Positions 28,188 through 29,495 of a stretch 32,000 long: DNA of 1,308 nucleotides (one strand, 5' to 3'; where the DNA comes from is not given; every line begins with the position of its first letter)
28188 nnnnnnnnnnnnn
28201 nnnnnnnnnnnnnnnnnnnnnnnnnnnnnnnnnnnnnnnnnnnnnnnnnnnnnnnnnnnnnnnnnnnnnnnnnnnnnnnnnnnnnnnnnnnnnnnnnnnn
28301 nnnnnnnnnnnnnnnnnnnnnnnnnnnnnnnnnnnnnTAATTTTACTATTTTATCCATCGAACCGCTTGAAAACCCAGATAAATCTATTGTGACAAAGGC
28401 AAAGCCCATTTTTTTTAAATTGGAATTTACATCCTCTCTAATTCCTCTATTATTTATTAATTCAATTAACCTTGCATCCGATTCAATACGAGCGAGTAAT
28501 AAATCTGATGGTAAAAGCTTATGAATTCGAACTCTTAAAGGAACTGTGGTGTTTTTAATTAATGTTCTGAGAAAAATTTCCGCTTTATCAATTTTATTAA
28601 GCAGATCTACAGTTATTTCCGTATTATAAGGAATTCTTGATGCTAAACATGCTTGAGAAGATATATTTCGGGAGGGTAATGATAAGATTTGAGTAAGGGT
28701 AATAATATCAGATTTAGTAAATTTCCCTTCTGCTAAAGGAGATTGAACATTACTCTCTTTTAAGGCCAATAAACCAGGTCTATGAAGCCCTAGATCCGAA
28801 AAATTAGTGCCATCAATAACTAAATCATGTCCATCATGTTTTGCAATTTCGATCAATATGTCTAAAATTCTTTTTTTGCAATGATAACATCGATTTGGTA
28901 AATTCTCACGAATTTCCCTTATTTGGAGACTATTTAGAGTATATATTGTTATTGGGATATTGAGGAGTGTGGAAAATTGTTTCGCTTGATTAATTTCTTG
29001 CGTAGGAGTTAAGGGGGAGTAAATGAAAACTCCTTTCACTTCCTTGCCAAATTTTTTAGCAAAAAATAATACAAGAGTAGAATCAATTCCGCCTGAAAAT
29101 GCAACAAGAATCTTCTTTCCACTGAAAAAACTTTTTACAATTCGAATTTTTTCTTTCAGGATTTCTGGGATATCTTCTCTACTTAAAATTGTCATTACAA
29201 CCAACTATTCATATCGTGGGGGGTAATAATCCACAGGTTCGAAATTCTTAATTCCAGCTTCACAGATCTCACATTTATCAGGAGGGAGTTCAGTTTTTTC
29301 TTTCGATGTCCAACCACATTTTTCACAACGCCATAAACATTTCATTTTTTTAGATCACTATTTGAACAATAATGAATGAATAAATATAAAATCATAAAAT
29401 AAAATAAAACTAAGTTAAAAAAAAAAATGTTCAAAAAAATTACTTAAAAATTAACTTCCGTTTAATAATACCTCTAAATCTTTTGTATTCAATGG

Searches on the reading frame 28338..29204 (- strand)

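Call 10: search_protein_families(library=pfam, proteins=[window:28338-29204:-], max_evalue=1)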
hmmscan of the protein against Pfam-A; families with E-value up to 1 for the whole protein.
window:28338-29204:- (289 aa): 9 families
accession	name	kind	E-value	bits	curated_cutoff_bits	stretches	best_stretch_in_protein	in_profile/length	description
PF06508.19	QueC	-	1.7e-06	28.1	22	1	31-94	1-64/210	Queuosine biosynthesis protein QueC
PF02540.23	NAD_synthase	-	4.5e-05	23.1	21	1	27-92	18-83/242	NAD synthase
PF03054.22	tRNA_Me_trans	-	0.00024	21.2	20.6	1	30-66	1-37/202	tRNA methyl transferase HUP domain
PF02568.20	ThiI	-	0.00032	20.8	20.5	1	30-136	4-119/197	Thiamine biosynthesis protein (ThiI)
PF24167.1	DUF7411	-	0.00098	19.2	28.7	1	31-137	2-107/194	Family of unknown function (DUF7411)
PF00733.27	Asn_synthase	-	0.0013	18.9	21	1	30-94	18-83/354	Asparagine synthase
PF01171.26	ATP_bind_3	-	0.0031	17.7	27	1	31-61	1-35/182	PP-loop family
PF01507.26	PAPS_reduct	-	0.013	15.9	22.5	1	32-93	2-63/175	Phosphoadenosine phosphosulfate reductase domain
PF05209.18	MinC_N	-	0.075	13.6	27.3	0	10-38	21-49/71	Septum formation inhibitor MinC, N-terminal domain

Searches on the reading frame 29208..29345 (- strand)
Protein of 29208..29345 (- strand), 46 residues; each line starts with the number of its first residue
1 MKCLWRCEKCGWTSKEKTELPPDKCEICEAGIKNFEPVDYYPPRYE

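Call 10: search_protein_families(library=pfam, proteins=[window:29208-29345:-], max_evalue=1)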
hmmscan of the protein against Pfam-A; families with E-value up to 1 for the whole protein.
window:29208-29345:- (46 aa): 3 families
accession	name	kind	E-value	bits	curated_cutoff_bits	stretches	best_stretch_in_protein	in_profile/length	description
PF21349.2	RUBY_RBDX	-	8.1e-05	22.4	26.5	1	5-36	1-30/30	Rubrerythrin, rubredoxin-like domain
PF23458.2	DUF7130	-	0.0075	16.6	35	1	3-32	52-80/89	Domain of unknown function (DUF7130)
PF00096.32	zf-C2H2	-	0.21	12.6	25.2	0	6-20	2-16/23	Zinc finger, C2H2 type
